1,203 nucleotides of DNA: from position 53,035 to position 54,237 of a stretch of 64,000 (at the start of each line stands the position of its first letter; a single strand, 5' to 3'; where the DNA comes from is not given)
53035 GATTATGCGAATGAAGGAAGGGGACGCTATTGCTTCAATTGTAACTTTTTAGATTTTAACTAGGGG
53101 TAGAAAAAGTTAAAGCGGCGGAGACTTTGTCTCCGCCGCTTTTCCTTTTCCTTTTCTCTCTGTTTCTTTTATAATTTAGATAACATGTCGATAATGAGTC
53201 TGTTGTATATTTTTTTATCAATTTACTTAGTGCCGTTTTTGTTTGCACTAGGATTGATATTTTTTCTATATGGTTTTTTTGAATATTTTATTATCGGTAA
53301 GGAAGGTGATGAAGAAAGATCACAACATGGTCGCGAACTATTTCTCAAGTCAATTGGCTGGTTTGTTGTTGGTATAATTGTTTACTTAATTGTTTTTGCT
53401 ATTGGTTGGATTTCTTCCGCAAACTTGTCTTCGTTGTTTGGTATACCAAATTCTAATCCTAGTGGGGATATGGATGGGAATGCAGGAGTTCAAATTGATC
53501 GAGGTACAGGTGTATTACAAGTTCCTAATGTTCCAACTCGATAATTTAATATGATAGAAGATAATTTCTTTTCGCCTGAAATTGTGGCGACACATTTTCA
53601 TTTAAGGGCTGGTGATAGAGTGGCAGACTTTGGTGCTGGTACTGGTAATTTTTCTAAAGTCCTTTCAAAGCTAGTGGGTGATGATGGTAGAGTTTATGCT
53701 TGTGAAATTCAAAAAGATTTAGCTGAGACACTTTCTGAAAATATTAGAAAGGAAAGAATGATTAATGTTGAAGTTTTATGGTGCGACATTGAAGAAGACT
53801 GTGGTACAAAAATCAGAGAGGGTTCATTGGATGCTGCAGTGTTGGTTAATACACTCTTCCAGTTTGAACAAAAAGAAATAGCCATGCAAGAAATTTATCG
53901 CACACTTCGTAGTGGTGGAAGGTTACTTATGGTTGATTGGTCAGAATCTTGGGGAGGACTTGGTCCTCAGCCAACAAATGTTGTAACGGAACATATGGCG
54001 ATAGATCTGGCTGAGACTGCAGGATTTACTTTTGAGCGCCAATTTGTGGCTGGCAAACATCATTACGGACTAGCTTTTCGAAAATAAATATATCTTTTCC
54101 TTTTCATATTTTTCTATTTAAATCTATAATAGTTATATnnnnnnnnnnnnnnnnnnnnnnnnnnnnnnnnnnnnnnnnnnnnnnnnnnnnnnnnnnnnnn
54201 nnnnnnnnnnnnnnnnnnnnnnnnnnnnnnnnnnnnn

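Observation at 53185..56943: Tandem array of five paralogous small two-helix membrane proteins, candidate VirB2/TrbC-type pilins, with a methyltransferase and an orphan solute-binding protein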

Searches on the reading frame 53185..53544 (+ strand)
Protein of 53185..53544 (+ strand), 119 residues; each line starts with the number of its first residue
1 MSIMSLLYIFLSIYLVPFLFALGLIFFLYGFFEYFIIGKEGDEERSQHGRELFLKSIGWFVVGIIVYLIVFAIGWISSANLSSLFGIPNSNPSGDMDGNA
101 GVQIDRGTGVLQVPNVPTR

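Call 3: search_protein_families(library=pfam, proteins=[window:53185-53544:+], max_evalue=1)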
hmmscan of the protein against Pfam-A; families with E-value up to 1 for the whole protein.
window:53185-53544:+ (119 aa): 3 families
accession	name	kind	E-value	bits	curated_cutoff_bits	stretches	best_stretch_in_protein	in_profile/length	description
PF11992.13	TgpA_N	-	0.14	11.6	30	1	6-73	118-180/333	TgpA N-terminal domain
PF03208.24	PRA1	-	0.16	12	30.1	1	3-81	44-117/143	PRA1 family protein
PF07331.16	TctB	-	0.21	12.2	29.1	1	15-82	31-98/137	Tripartite tricarboxylate transporter TctB family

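Call 4: search_protein_families(library=ncbifam, proteins=[window:53185-53544:+], max_evalue=1)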
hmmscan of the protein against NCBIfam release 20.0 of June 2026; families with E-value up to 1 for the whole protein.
window:53185-53544:+ (119 aa): 5 families
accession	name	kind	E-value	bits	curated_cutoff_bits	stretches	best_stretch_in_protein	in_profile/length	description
NF045849.1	ICE_MMCAP2_0565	equivalog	0.0017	18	40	1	3-76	9-75/80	Mbov_0395 family pilin-like conjugal transfer protein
TIGR02866.1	CoxB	equivalog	0.014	15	147.7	1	8-81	14-82/202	cytochrome c oxidase subunit II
TIGR03943.1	TIGR03943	equivalog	0.063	12.6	88.8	1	9-73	7-70/221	TIGR03943 family putative permease subunit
NF010612.0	PRK14013.1-2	equivalog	0.11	11.9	386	1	16-71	95-147/307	hypothetical protein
NF002322.0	PRK01265.1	equivalog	0.33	10.4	275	1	12-90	161-236/325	zinc metalloprotease HtpX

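Call 13: find_homologous_proteins(query=A1, max_evalue=0.001)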
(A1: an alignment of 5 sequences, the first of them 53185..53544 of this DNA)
Query A1 (5 sequences) (119 aa, profile of the alignment): 549 proteins with E <= 0.001 among 3802 candidates; the best 120 are listed.
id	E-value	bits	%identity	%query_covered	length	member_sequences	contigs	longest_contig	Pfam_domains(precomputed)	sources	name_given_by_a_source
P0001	5.3e-30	122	29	50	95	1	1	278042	PF18895.6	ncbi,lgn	-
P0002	8.9e-29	118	29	92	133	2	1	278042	PF18895.6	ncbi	-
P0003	7.2e-23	99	36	38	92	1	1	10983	PF18895.6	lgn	-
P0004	9.8e-23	98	25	69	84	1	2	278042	-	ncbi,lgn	-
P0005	2.0e-22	97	32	50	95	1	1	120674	PF18895.6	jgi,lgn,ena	-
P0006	4.6e-22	96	34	51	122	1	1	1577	PF18895.6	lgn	-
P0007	5.9e-22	96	37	32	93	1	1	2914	PF18895.6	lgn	-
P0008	7.3e-22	95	30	54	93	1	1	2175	-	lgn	-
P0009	1.6e-21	94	36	50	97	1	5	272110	PF18895.6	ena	-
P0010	3.1e-21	93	23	50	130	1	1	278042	PF18895.6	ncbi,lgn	-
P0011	4.0e-21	93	30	34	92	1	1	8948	PF18895.6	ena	-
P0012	5.0e-21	93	27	54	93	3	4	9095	PF18895.6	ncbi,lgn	-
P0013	7.1e-21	92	30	54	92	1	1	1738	PF18895.6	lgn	-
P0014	8.3e-21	92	30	54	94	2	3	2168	PF18895.6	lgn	-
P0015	1.5e-20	91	31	54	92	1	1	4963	PF18895.6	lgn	-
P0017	3.4e-20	90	33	54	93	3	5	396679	PF18895.6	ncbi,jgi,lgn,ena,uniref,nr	ncbi:hypothetical protein A2837_00630 [Candidatus Kaiserbacteria bacterium RIFCSPHIGHO2_01_FULL_46_2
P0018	1.4e-19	88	28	51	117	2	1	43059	PF18895.6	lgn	-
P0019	1.5e-19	88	37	41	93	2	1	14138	PF18895.6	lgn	-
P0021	1.5e-19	88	31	50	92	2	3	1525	PF18895.6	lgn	-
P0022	1.8e-19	88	32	50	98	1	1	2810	PF18895.6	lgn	-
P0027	3.0e-19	87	28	57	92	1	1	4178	PF18895.6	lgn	-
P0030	9.6e-19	85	33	54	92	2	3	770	PF18895.6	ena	-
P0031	1.1e-18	85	26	70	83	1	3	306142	-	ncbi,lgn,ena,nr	ncbi:hypothetical protein H6788_00450 [Candidatus Nomurabacteria bacterium]|nr:hypothetical protein 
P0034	1.3e-18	85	29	55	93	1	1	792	PF18895.6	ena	-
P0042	3.0e-18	84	33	54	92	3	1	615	PF18895.6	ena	-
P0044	3.1e-18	84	27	55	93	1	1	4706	PF18895.6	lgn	-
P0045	4.2e-18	83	33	66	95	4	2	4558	PF18895.6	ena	-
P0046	4.2e-18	83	31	54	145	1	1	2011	PF18895.6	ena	-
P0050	5.2e-18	83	31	75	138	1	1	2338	PF18895.6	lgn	-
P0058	1.1e-17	82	31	65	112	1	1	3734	PF18895.6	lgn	-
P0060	1.2e-17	82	32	55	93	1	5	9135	PF18895.6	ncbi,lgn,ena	-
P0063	1.4e-17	82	31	62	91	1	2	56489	PF18895.6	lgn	-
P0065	1.7e-17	81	32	50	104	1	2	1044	PF18895.6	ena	-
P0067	2.0e-17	81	36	50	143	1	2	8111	PF18895.6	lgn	-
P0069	2.1e-17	81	-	-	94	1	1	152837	PF18895.6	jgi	jgi:TRAP-type C4-dicarboxylate transport system permease small subunit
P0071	2.4e-17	81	38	52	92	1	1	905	PF18895.6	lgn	-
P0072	2.5e-17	81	34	63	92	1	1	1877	PF18895.6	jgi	jgi:hypothetical protein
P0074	3.0e-17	81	39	54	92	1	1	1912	PF18895.6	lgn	-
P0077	4.7e-17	80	35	62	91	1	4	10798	PF18895.6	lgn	-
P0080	5.4e-17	80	34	50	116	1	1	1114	PF18895.6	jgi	-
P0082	6.1e-17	80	32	65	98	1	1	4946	PF18895.6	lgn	-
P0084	8.7e-17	79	32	64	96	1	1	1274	PF18895.6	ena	-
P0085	9.0e-17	79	35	53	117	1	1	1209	PF18895.6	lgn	-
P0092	1.9e-16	78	31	54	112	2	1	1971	PF18895.6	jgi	jgi:hypothetical protein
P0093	2.4e-16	78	32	64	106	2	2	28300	PF18895.6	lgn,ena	-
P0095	2.6e-16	78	28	64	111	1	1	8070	PF18895.6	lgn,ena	-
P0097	3.5e-16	77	31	54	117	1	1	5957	PF18895.6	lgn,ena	-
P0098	3.6e-16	77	26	51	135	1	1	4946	PF18895.6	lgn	-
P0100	4.1e-16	77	25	49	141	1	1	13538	PF18895.6,PF04956.19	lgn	-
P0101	4.3e-16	77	31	54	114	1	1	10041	PF18895.6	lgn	-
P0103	4.7e-16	77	27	40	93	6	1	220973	PF18895.6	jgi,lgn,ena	-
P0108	7.3e-16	76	30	55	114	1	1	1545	PF18895.6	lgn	-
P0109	9.0e-16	76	25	49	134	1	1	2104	PF18895.6,PF04956.19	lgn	-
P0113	1.1e-15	76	30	62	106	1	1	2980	PF18895.6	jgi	jgi:Na+-driven multidrug efflux pump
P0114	1.2e-15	75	27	50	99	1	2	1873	PF18895.6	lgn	-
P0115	1.4e-15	75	35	68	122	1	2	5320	PF18895.6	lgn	-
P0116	1.6e-15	75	41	40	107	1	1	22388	PF18895.6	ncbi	-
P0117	1.6e-15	75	24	39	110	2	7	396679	PF18895.6,PF04956.19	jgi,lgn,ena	-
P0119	2.0e-15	75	33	50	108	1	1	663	PF18895.6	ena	-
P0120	2.0e-15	75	-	-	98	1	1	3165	PF18895.6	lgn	-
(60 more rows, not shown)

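Call 14: find_encoding_contigs(protein=P0001, flank=10000, max_places=4)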
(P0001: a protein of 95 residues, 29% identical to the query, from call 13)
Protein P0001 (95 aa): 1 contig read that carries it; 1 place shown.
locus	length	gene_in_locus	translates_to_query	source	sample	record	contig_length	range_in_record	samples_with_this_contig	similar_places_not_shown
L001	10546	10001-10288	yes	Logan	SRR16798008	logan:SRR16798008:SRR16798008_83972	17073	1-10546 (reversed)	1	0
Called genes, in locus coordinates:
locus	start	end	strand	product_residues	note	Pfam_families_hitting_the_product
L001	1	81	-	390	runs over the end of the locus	PF03129:HGTP_anticodon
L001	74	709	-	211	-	PF10502:Peptidase_S26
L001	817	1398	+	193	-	PF01195:Pept_tRNA_hydro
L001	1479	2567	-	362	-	PF00575:S1 (weak), PF23459:S1_RRP5 (faint), PF21543:CvfB_2nd (faint), PF00575:S1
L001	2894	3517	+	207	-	PF13483:Lactamase_B_3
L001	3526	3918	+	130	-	-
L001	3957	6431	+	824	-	PF00521:DNA_topoisoIV, PF03989:DNA_gyraseA_C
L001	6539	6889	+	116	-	-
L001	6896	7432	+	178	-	PF13489:Methyltransf_23 (weak), PF01135:PCMT, PF01209:Ubie_methyltran, PF01728:FtsJ, PF13847:Methyltransf_31, PF08241:Methyltransf_11, PF08242:Methyltransf_12, PF13649:Methyltransf_25, +1 more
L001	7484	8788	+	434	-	PF13416:SBP_bac_8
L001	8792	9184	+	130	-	PF18895:T4SS_pilin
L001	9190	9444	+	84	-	-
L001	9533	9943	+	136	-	PF18895:T4SS_pilin (weak)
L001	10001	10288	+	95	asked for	PF18895:T4SS_pilin (weak)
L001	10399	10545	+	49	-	?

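Call 15: find_encoding_contigs(protein=P0017, flank=10000, max_places=4)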
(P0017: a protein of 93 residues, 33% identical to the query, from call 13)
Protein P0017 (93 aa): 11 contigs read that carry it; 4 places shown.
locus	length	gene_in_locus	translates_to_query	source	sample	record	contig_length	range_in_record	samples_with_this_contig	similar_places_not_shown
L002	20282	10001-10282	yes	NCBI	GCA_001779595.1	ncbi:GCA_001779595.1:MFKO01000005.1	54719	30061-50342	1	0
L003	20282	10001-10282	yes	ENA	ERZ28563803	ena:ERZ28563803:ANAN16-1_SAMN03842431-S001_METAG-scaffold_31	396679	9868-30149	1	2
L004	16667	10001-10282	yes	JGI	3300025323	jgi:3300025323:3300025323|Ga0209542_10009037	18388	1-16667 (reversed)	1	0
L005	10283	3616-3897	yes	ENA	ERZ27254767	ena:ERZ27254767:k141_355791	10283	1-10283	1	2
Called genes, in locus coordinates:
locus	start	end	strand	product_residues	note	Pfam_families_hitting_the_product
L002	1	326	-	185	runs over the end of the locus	PF10502:Peptidase_S26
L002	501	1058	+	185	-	PF01195:Pept_tRNA_hydro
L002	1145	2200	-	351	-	PF00575:S1, PF21543:CvfB_2nd (faint), PF23459:S1_RRP5 (faint), PF00575:S1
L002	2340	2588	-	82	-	-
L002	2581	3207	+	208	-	PF13483:Lactamase_B_3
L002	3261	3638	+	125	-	-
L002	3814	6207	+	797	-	PF00521:DNA_topoisoIV, PF03989:DNA_gyraseA_C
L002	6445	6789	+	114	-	-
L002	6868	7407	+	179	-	PF13489:Methyltransf_23, PF01135:PCMT, PF01209:Ubie_methyltran, PF01728:FtsJ (weak), PF13847:Methyltransf_31, PF08241:Methyltransf_11, PF08242:Methyltransf_12, PF13649:Methyltransf_25, +1 more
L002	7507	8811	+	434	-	PF13416:SBP_bac_8, PF01547:SBP_bac_1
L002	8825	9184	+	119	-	PF04956:TrbC (weak), PF18895:T4SS_pilin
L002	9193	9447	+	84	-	PF18895:T4SS_pilin (weak)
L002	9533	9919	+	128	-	PF18895:T4SS_pilin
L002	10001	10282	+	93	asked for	PF18895:T4SS_pilin (weak)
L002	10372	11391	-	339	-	-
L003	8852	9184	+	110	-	PF04956:TrbC (weak), PF18895:T4SS_pilin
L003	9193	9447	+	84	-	PF18895:T4SS_pilin (weak)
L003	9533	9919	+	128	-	PF18895:T4SS_pilin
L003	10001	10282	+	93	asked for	PF18895:T4SS_pilin (weak)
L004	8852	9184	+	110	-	PF04956:TrbC (weak), PF18895:T4SS_pilin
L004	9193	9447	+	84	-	PF18895:T4SS_pilin (weak)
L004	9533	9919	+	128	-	PF18895:T4SS_pilin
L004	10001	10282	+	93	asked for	PF18895:T4SS_pilin (weak)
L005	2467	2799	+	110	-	PF04956:TrbC (weak), PF18895:T4SS_pilin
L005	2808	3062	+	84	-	PF18895:T4SS_pilin (weak)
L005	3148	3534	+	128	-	PF18895:T4SS_pilin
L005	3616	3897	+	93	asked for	PF18895:T4SS_pilin (weak)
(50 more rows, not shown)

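Call 26: find_encoding_contigs(protein=P0009, flank=10000, max_places=2)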
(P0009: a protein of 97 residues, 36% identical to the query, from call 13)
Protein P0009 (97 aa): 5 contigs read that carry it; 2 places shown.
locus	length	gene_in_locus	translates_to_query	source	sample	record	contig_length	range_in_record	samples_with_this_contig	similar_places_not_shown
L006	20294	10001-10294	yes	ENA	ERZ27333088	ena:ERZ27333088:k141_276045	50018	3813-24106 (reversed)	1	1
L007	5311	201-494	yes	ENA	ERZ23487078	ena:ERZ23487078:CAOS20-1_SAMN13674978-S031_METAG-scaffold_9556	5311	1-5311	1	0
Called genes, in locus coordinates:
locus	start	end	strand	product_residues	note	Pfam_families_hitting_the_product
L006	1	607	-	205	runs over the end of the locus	PF10502:Peptidase_S26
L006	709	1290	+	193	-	PF01195:Pept_tRNA_hydro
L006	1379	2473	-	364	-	PF21543:CvfB_2nd (faint), PF00575:S1 (weak), PF23459:S1_RRP5 (faint), PF00575:S1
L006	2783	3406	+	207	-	PF13483:Lactamase_B_3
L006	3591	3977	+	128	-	-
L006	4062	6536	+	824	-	PF00521:DNA_topoisoIV, PF03989:DNA_gyraseA_C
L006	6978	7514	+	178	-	PF01135:PCMT (weak), PF01209:Ubie_methyltran, PF08704:GCD14 (faint), PF13489:Methyltransf_23 (weak), PF13847:Methyltransf_31, PF08241:Methyltransf_11, PF08242:Methyltransf_12, PF13649:Methyltransf_25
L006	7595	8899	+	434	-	PF01547:SBP_bac_1, PF13416:SBP_bac_8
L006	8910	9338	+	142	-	PF04956:TrbC (weak), PF18895:T4SS_pilin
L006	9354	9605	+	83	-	-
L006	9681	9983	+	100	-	PF18895:T4SS_pilin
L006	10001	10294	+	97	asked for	PF18895:T4SS_pilin (weak)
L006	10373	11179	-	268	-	-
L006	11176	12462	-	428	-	-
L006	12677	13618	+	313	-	PF17773:UPF0176_N, PF00581:Rhodanese, PF12368:Rhodanese_C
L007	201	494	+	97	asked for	PF18895:T4SS_pilin (weak)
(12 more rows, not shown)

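Call 27: find_encoding_contigs(protein=P0031, flank=10000, max_places=2)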
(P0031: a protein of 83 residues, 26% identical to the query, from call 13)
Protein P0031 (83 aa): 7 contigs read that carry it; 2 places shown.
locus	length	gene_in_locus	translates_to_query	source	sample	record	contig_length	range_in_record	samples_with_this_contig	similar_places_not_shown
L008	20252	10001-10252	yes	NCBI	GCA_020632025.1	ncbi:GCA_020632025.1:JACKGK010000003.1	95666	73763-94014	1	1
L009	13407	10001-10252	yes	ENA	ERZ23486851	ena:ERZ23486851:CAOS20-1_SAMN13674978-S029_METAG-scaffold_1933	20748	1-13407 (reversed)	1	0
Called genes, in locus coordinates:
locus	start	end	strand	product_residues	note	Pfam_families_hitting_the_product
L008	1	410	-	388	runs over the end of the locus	PF03129:HGTP_anticodon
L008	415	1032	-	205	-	PF10502:Peptidase_S26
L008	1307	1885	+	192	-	PF01195:Pept_tRNA_hydro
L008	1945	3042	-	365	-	PF00575:S1, PF23459:S1_RRP5 (faint), PF21543:CvfB_2nd (faint), PF00575:S1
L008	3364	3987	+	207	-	PF13483:Lactamase_B_3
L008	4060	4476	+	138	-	-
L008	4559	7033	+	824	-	PF00521:DNA_topoisoIV, PF03989:DNA_gyraseA_C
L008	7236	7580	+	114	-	-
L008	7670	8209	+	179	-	PF01135:PCMT, PF01209:Ubie_methyltran, PF01269:Fibrillarin (weak), PF01728:FtsJ (weak), PF05175:MTS (weak), PF13847:Methyltransf_31, PF08241:Methyltransf_11, PF13649:Methyltransf_25, +1 more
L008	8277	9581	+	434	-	PF01547:SBP_bac_1, PF13416:SBP_bac_8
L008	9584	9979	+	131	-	PF18895:T4SS_pilin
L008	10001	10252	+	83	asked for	-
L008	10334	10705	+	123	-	PF18895:T4SS_pilin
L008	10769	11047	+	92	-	PF18895:T4SS_pilin (weak)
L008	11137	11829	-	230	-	-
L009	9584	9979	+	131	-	PF18895:T4SS_pilin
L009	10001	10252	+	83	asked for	-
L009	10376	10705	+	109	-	PF18895:T4SS_pilin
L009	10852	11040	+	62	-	PF18895:T4SS_pilin (weak)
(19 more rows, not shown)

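Call 28: find_encoding_contigs(protein=P0103, flank=10000, max_places=2)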
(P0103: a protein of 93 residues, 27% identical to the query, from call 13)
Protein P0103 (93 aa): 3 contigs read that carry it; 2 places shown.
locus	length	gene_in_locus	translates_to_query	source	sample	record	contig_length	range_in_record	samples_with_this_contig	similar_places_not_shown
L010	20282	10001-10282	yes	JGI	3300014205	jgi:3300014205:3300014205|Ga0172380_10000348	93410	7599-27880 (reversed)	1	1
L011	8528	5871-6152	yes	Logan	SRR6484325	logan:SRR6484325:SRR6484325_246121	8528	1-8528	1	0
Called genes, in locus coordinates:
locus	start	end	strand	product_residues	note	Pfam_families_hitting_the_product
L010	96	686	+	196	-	PF01195:Pept_tRNA_hydro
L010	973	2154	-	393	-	PF21710:Spt6_S1 (faint), PF00575:S1 (weak), PF23459:S1_RRP5 (faint), PF00575:S1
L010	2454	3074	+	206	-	PF13483:Lactamase_B_3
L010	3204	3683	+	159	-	-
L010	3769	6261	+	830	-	PF00521:DNA_topoisoIV, PF03989:DNA_gyraseA_C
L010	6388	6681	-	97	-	-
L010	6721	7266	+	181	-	PF01209:Ubie_methyltran, PF13847:Methyltransf_31, PF08241:Methyltransf_11, PF08242:Methyltransf_12 (weak), PF13649:Methyltransf_25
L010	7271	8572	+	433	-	PF01547:SBP_bac_1, PF13416:SBP_bac_8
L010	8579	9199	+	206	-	PF04956:TrbC (weak), PF18895:T4SS_pilin (weak)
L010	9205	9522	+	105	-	-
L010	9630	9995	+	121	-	PF18895:T4SS_pilin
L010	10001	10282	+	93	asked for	PF18895:T4SS_pilin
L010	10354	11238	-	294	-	-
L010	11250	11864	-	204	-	-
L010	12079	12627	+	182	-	PF20803:PaaX_M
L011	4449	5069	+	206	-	PF04956:TrbC (weak), PF18895:T4SS_pilin (weak)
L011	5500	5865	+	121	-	PF18895:T4SS_pilin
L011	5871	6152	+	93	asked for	PF18895:T4SS_pilin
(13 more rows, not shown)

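Call 74: search_protein_families(library=phrogs, proteins=[window:53185-53544:+], max_evalue=0.01)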
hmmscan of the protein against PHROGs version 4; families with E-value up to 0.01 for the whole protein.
window:53185-53544:+ (119 aa): 0 families

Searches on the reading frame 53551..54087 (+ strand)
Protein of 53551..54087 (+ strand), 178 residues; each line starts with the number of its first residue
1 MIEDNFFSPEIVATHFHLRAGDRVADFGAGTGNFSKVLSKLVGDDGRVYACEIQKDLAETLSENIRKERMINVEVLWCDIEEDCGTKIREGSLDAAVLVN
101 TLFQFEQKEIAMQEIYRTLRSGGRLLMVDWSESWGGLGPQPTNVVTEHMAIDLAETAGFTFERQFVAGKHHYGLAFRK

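Call 3: search_protein_families(library=pfam, proteins=[window:53551-54087:+], max_evalue=1)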
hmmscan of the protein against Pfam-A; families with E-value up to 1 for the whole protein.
window:53551-54087:+ (178 aa): 23 families
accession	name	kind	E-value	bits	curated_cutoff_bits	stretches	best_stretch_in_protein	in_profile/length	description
PF08241.18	Methyltransf_11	-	5e-14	53.1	21.2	1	26-126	2-94/95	Methyltransferase domain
PF13847.12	Methyltransf_31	-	5.3e-14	52.6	27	1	19-131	2-113/145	Methyltransferase domain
PF13649.12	Methyltransf_25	-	3.5e-13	50.5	27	1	24-123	1-97/97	Methyltransferase domain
PF01209.24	Ubie_methyltran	-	2e-10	40.9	20.1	1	18-132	45-156/233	ubiE/COQ5 methyltransferase family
PF01728.25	FtsJ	-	1.6e-08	35.2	24.1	1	15-110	15-129/181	FtsJ-like methyltransferase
PF01135.25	PCMT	-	4.8e-08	33.5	20.3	1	15-79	68-132/210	Protein-L-isoaspartate(D-aspartate) O-methyltransferase (PCMT)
PF08242.18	Methyltransf_12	-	1.2e-07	32.8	30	1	26-125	2-98/98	Methyltransferase domain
PF13489.12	Methyltransf_23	-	2.4e-06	27.8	27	1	18-141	20-124/164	Methyltransferase domain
PF05175.20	MTS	-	7.9e-06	26.1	23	1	11-128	22-139/170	Methyltransferase small domain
PF08704.16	GCD14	-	4.8e-05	23.6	26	1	11-83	31-104/247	tRNA methyltransferase complex GCD14 subunit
PF00398.26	RrnaAD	-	0.0001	22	24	1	13-80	23-85/263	Ribosomal RNA adenine dimethylase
PF02475.24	TRM5-TYW2_MTfase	-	0.00023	21.6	28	1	18-84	34-96/164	TRM5/TYW2 methyltransferase domain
PF01269.23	Fibrillarin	-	0.00077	19.1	27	1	15-125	66-172/227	Fibrillarin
PF01189.24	Methyltr_RsmB-F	-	0.0027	17.8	27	1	16-82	4-70/199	16S rRNA methyltransferase RsmB/F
PF13679.12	Methyltransf_32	-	0.0064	16.9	27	1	21-68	26-76/143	Methyltransferase domain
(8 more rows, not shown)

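Call 4: search_protein_families(library=ncbifam, proteins=[window:53551-54087:+], max_evalue=1)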
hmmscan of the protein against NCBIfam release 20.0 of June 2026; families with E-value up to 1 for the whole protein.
window:53551-54087:+ (178 aa): 63 families (the best 25 are shown)
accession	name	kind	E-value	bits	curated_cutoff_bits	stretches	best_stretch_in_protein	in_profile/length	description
NF001240.0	PRK00216.1-1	equivalog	7.2e-15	54.7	378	1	17-132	60-173/251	bifunctional demethylmenaquinone methyltransferase/2-methoxy-6-polyprenyl-1,4-benzoquinol methylase UbiE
NF008823.0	PRK11873.1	subfamily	2.5e-12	46.9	263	1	17-129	74-183/272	arsenite methyltransferase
NF052510.1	methyltran_MpqE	exception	2.1e-11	43.6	335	1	14-132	40-156/234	methyl-plastoquinone biosynthesis methyltransferase MpqE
NF041537.1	ArsM_AhpD_UU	exception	2.1e-11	43.2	510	1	18-129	74-182/345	arsenite methyltransferase/AhpD domain selenoprotein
NF047649.1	MTase_UXPK_star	exception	9.5e-11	41.2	460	1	17-129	74-183/283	methyltransferase/UXPK-star double selenoprotein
NF041536.1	ArsM_DUF2284_UU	exception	1.4e-10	40.2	575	1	18-129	74-182/459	arsenite methyltransferase/DUF2284 domain selenoprotein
TIGR02469.1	CbiT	equivalog_domain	1.1e-09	38.5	78.3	1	16-127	15-120/124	precorrin-6Y C5,15-methyltransferase (decarboxylating) subunit CbiT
NF040538.1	methyl_ArsM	equivalog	6.3e-09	35.5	500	2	18-59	59-100/356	arsinothricin biosynthesis methyltransferase ArsM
NF043040.1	corrin_prot_MT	hypoth_equivalog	9.6e-09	35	180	1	19-129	40-149/216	corrinoid protein-associated methyltransferase CpaM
NF010549.0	PRK13942.1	equivalog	1.3e-08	34.6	282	1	11-79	68-136/215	protein-L-isoaspartate O-methyltransferase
NF053511.1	tRNA_U34_MnmM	equivalog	4.4e-08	32.9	135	1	17-96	14-92/183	tRNA 5-(aminomethyl)-2-thiouridylate-methyltransferase MnmM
NF045667.1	MTase_DVU1556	equivalog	3.3e-07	30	155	1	14-130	16-122/213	DVU_1556 family methyltransferase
NF001242.0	PRK00216.1-3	equivalog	3.6e-07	29.9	351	1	22-132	72-180/258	bifunctional demethylmenaquinone methyltransferase/2-methoxy-6-polyprenyl-1,4-benzoquinol methylase UbiE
TIGR00080.1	pimt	equivalog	5.9e-07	29.5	159.05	1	15-79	72-136/216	protein-L-isoaspartate O-methyltransferase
NF001244.0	PRK00216.1-5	equivalog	2.7e-06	26.8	216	1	16-133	44-159/236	bifunctional demethylmenaquinone methyltransferase/2-methoxy-6-polyprenyl-1,4-benzoquinol methylase UbiE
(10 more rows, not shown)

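Call 19: list_cluster_members(proteins=[P0001, P0002, P0004, P0010, window:53551-54087:+, window:54139-55443:+, window:50612-53086:+])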
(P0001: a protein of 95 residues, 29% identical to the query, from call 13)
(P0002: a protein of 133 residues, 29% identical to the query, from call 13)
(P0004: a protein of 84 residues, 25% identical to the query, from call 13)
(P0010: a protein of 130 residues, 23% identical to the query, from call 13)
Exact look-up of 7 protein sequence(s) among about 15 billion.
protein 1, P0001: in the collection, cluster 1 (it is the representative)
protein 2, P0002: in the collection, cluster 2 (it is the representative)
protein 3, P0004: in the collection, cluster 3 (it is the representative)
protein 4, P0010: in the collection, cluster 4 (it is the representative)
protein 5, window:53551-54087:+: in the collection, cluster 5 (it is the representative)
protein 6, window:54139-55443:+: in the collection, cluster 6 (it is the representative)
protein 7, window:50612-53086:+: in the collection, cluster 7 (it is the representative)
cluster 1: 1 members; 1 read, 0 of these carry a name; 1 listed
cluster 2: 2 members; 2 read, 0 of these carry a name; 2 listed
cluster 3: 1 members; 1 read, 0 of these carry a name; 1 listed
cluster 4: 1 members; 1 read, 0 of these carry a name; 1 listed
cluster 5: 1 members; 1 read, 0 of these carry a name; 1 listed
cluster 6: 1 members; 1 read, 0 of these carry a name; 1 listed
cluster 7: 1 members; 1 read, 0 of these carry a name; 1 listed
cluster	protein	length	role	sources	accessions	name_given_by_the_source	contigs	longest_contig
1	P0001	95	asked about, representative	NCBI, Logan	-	-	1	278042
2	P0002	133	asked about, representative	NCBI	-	-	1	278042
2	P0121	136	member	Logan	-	-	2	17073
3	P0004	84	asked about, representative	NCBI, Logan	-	-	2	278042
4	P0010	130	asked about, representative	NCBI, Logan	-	-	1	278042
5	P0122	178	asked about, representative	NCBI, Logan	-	-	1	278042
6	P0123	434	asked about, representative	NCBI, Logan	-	-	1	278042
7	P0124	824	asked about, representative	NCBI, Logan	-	-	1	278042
